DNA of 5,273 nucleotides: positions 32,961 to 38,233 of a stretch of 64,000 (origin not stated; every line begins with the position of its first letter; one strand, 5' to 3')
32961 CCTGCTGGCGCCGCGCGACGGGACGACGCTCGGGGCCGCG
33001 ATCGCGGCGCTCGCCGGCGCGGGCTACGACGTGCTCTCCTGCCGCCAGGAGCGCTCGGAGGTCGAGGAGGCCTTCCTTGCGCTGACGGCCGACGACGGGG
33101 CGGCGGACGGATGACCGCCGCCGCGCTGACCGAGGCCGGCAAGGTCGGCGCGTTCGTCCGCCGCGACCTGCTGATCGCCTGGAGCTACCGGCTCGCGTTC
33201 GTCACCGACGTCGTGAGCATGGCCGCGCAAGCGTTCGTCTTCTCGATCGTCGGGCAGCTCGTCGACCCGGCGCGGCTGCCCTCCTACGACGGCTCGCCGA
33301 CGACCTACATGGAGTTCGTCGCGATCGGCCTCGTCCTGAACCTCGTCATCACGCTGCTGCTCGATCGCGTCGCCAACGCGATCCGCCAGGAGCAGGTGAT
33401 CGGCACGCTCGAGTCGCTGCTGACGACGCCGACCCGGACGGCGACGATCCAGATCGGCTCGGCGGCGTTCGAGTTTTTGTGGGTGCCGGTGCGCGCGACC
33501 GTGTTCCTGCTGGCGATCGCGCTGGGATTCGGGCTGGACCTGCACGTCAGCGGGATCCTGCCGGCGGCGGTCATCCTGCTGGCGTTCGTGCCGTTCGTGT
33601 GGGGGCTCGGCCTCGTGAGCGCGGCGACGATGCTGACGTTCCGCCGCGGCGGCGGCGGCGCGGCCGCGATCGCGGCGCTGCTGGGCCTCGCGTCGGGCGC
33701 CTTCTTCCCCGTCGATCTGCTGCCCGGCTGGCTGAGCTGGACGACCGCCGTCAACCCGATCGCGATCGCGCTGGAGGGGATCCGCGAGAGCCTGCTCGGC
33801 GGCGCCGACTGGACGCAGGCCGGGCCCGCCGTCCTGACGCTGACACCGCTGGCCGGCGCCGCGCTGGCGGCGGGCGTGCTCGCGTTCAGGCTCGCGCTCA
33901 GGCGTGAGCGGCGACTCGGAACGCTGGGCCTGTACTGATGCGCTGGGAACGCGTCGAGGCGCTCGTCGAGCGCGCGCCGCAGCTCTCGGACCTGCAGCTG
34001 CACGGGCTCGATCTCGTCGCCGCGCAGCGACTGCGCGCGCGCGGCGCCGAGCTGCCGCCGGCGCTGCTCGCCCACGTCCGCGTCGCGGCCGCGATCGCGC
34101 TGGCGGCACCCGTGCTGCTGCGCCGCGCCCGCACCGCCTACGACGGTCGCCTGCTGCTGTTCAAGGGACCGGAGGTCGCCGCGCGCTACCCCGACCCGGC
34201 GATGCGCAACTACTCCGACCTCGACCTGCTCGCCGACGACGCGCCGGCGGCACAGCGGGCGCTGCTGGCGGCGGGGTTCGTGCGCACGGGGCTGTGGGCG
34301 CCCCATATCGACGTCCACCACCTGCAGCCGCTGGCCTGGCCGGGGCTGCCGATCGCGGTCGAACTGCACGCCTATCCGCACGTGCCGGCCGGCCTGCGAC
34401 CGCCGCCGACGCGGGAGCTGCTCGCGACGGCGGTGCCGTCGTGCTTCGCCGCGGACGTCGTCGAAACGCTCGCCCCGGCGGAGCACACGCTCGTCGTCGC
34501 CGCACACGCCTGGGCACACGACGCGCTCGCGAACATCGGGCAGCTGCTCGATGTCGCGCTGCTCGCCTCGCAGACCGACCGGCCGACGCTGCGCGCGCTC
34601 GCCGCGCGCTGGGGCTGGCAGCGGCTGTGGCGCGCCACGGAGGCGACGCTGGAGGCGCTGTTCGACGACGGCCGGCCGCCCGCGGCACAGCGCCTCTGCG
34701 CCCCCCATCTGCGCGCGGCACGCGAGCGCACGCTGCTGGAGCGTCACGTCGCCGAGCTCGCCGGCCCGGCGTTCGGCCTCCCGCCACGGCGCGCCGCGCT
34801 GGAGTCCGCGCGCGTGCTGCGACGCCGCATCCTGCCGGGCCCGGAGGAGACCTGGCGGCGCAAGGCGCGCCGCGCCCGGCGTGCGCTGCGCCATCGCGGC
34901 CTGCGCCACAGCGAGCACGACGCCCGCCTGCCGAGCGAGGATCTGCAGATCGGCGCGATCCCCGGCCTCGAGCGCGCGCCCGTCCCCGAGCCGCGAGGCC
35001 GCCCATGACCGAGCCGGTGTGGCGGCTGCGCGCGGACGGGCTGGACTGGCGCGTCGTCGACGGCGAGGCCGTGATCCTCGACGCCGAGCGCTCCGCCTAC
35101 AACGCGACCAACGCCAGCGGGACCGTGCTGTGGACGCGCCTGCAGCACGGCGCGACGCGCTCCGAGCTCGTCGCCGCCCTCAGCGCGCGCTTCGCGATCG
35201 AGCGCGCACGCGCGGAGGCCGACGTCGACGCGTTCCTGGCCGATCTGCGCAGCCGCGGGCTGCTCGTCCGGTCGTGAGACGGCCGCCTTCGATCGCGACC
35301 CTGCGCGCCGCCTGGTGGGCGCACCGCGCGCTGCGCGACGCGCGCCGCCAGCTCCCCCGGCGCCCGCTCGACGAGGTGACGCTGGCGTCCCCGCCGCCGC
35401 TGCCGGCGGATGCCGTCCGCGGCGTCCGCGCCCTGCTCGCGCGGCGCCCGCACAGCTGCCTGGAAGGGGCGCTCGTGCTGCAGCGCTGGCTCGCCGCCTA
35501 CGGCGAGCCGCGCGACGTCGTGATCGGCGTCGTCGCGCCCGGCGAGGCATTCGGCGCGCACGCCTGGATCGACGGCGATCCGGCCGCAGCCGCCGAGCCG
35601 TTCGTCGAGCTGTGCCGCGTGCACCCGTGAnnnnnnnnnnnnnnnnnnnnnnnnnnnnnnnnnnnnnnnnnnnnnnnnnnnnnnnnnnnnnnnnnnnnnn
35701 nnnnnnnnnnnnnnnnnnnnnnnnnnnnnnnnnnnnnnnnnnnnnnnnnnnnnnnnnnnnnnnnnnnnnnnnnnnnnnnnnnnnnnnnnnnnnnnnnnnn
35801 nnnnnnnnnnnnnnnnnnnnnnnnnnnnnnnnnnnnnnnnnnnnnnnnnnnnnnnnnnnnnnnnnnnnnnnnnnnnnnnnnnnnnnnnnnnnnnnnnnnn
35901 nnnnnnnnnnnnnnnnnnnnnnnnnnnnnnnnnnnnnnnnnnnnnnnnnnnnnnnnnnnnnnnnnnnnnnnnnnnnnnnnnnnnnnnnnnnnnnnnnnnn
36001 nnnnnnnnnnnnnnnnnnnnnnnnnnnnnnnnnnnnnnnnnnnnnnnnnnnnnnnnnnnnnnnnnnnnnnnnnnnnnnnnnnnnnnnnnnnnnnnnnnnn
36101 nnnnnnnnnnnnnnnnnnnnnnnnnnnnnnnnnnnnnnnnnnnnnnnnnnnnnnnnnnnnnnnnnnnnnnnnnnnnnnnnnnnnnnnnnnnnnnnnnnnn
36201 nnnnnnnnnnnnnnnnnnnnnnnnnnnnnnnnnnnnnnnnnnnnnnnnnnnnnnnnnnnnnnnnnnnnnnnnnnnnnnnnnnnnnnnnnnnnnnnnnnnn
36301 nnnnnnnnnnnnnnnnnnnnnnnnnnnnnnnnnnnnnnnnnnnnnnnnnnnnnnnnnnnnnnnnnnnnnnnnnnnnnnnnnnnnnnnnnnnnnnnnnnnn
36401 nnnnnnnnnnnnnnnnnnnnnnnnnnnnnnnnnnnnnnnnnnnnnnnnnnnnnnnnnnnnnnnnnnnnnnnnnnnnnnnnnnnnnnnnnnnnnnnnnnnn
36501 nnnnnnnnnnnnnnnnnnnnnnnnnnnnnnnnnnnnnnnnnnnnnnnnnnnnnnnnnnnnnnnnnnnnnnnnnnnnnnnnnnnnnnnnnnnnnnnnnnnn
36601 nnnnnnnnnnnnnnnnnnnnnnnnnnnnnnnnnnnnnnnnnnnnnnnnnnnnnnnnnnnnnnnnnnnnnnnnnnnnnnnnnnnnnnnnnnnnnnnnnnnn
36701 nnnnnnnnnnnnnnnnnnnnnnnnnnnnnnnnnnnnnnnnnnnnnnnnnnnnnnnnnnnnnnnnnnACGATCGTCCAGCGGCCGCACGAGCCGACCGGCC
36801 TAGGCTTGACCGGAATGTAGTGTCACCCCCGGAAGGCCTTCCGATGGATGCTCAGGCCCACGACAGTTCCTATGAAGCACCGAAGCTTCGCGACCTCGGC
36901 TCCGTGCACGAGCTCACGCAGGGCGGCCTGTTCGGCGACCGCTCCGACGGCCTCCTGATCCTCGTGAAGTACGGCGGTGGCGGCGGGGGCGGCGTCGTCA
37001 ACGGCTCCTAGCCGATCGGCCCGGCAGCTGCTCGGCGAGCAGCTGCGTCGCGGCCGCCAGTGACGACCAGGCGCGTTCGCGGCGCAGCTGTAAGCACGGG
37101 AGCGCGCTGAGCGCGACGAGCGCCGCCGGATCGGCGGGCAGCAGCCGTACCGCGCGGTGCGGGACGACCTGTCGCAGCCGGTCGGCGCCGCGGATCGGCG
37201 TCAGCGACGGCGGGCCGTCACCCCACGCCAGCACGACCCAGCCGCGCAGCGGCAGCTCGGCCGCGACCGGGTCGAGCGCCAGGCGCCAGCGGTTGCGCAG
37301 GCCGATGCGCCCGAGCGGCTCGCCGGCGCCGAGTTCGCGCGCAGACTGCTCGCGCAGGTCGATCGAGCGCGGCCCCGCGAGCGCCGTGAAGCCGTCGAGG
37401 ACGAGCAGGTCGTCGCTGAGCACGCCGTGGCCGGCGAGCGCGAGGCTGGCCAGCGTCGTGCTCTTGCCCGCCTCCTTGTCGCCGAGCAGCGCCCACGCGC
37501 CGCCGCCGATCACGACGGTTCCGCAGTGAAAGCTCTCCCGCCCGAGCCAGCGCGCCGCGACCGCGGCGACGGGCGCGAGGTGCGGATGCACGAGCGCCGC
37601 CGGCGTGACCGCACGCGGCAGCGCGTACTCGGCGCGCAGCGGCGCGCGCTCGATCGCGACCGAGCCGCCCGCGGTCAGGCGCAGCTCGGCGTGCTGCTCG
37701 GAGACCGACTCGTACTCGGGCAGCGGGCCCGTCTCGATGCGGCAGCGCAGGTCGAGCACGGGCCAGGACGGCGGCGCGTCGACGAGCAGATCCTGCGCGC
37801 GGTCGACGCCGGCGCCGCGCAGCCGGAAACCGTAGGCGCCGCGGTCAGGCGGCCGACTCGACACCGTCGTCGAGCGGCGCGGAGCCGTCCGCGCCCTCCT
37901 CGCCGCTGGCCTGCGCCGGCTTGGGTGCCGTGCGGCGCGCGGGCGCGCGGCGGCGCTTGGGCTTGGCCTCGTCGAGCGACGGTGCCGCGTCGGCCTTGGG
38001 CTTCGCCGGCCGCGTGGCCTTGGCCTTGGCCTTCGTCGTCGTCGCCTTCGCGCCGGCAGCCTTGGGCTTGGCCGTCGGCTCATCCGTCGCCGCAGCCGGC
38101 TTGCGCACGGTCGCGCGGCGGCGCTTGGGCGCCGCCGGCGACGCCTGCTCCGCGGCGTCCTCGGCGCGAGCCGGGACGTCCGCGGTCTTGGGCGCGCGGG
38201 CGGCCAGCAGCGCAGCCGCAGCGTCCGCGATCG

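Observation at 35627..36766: Lasso cyclase homolog reduced to the PP-loop (Asn synthetase C-terminal) domain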

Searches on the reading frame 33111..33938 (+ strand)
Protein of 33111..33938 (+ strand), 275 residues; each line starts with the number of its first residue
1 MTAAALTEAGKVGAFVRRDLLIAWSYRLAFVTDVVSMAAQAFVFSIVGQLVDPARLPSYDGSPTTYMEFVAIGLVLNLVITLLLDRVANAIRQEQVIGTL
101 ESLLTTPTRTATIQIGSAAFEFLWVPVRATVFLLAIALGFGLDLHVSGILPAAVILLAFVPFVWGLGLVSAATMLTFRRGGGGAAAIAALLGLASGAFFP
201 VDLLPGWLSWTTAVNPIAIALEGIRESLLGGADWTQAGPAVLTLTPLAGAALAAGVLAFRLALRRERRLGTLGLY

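Call 7: search_protein_families(library=pfam, proteins=[window:33111-33938:+], max_evalue=0.1)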
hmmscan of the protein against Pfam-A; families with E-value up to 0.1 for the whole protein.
window:33111-33938:+ (275 aa): 2 families
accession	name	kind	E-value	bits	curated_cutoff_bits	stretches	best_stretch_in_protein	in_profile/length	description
PF01061.29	ABC2_membrane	-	1.7e-18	67.4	26.9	1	14-228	5-210/211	ABC-2 type transporter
PF12698.13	ABC2_membrane_3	-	7.5e-06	25.7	31.6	1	62-256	155-343/347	ABC-2 family transporter protein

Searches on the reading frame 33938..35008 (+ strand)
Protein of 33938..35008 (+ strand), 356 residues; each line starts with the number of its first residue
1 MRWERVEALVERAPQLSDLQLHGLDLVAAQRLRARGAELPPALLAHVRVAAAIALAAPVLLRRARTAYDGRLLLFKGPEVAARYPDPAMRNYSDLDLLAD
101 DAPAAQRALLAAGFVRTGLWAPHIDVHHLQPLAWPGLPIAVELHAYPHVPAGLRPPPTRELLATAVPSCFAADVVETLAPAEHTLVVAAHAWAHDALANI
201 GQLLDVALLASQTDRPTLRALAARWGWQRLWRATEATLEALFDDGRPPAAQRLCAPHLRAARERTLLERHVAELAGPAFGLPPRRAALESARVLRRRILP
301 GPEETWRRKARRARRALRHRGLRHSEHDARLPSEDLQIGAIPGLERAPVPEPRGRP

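Call 6: search_protein_families(library=ncbifam, proteins=[window:33938-35008:+], max_evalue=0.01)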
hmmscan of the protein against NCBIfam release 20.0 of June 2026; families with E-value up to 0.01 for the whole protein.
window:33938-35008:+ (356 aa): 0 families

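Call 7: search_protein_families(library=pfam, proteins=[window:33938-35008:+], max_evalue=0.1)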
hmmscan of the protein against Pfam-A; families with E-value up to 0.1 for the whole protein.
window:33938-35008:+ (356 aa): 1 family
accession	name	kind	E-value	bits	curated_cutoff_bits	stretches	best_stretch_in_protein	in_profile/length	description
PF14907.12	NTP_transf_5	-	3.9e-22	79.5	31.2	1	22-239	15-245/249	Uncharacterised nucleotidyltransferase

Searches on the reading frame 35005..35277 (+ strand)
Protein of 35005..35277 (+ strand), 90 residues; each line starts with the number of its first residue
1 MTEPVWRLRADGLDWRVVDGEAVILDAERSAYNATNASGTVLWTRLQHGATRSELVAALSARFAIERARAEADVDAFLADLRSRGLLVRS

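Call 6: search_protein_families(library=ncbifam, proteins=[window:35005-35277:+], max_evalue=0.01)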
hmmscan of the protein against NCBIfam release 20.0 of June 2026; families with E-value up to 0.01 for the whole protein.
window:35005-35277:+ (90 aa): 6 families
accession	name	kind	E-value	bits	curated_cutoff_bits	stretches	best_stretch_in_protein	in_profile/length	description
NF033530.1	lasso_PqqD_Strm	exception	6.5e-13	48.7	70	1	19-86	10-77/78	lasso peptide biosynthesis PqqD family chaperone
NF033536.1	lasso_PqqD_Bac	exception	1.8e-09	37.6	80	1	18-87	17-86/88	lasso peptide biosynthesis PqqD family chaperone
TIGR04353.1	PqqD_rel_X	equivalog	9e-07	29.8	35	1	19-87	2-73/74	HPr-rel-A system PqqD family peptide chaperone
TIGR04302.1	geo_PqqD_fam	equivalog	1.6e-05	25.3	100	1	35-87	49-100/102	GeoRSP system PqqD family peptide chaperone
TIGR04248.1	SCM_PqqD_rel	equivalog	2.9e-05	24.2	100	1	19-86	13-80/84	SynChlorMet cassette protein ScmD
TIGR03859.1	PQQ_PqqD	equivalog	5.9e-05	22.9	46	1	13-87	9-80/81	pyrroloquinoline quinone biosynthesis peptide chaperone PqqD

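Call 7: search_protein_families(library=pfam, proteins=[window:35005-35277:+], max_evalue=0.1)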
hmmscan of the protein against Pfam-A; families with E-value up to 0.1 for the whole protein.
window:35005-35277:+ (90 aa): 1 family
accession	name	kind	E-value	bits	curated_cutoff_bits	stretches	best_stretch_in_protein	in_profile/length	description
PF05402.18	PqqD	-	3.4e-17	63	23.4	1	21-87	1-67/67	Coenzyme PQQ synthesis protein D (PqqD)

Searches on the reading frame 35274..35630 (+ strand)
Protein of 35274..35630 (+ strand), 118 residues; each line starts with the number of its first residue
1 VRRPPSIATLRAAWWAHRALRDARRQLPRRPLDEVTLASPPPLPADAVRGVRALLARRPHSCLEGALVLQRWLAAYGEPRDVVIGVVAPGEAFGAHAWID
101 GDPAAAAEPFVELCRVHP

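Call 6: search_protein_families(library=ncbifam, proteins=[window:35274-35630:+], max_evalue=0.01)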
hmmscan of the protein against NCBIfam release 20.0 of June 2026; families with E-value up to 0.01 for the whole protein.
window:35274-35630:+ (118 aa): 1 family
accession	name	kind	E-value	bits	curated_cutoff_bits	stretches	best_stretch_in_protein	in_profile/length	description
NF033537.1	lasso_biosyn_B2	equivalog_domain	1.9e-08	34.7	33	1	18-101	22-112/132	lasso peptide biosynthesis B2 protein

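Call 7: search_protein_families(library=pfam, proteins=[window:35274-35630:+], max_evalue=0.1)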
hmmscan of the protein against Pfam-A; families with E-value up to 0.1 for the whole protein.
window:35274-35630:+ (118 aa): 1 family
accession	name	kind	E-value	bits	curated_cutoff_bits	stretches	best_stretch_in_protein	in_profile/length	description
PF13471.12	Transglut_core3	-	9.4e-11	42.1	26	1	12-102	10-98/117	Transglutaminase-like superfamily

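Call 58: search_dna_similar(query=window:35274-35630:+, collection=plasmids, mode=protein, max_evalue=0.01, max_rows=20)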
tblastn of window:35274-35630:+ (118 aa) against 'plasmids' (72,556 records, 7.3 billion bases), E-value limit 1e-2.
No match.

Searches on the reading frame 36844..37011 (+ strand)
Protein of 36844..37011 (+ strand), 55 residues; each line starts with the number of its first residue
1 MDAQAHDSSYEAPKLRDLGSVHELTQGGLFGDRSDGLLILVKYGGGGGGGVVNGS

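Call 6: search_protein_families(library=ncbifam, proteins=[window:36844-37011:+], max_evalue=0.01)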
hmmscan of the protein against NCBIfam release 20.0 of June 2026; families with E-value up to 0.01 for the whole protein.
window:36844-37011:+ (55 aa): 2 families
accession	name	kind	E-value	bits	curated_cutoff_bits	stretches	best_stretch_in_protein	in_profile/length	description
NF033521.1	lasso_leader_L3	domain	3.4e-07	29.9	19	1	10-28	1-19/20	lasso RiPP family leader peptide-containing protein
NF033528.1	lasso_cyano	subfamily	0.00047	20.1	33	1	8-26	3-21/35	lasso peptide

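Call 7: search_protein_families(library=pfam, proteins=[window:36844-37011:+], max_evalue=0.1)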
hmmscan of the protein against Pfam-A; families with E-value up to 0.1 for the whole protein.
window:36844-37011:+ (55 aa): 0 families

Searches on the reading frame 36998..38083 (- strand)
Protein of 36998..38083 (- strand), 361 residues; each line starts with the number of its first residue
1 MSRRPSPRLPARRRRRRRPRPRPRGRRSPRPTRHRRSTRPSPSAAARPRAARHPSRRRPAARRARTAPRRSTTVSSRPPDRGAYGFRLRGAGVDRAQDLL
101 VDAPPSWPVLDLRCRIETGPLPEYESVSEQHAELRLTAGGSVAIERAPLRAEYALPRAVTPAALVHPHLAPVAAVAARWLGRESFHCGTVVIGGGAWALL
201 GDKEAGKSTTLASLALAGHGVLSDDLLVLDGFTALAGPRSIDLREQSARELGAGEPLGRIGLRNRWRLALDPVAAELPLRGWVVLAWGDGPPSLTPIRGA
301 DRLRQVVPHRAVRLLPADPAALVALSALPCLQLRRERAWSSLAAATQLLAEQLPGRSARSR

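Call 6: search_protein_families(library=ncbifam, proteins=[window:36998-38083:-], max_evalue=0.01)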
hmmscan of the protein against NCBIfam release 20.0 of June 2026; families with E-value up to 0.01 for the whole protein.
window:36998-38083:- (361 aa): 1 family
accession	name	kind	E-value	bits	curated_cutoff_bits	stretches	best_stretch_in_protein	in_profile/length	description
TIGR04352.1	HprK_rel_A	equivalog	0.00068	18.8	200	1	180-247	94-163/280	HprK-related kinase A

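Call 7: search_protein_families(library=pfam, proteins=[window:36998-38083:-], max_evalue=0.1)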
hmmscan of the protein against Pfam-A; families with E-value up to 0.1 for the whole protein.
window:36998-38083:- (361 aa): 0 families
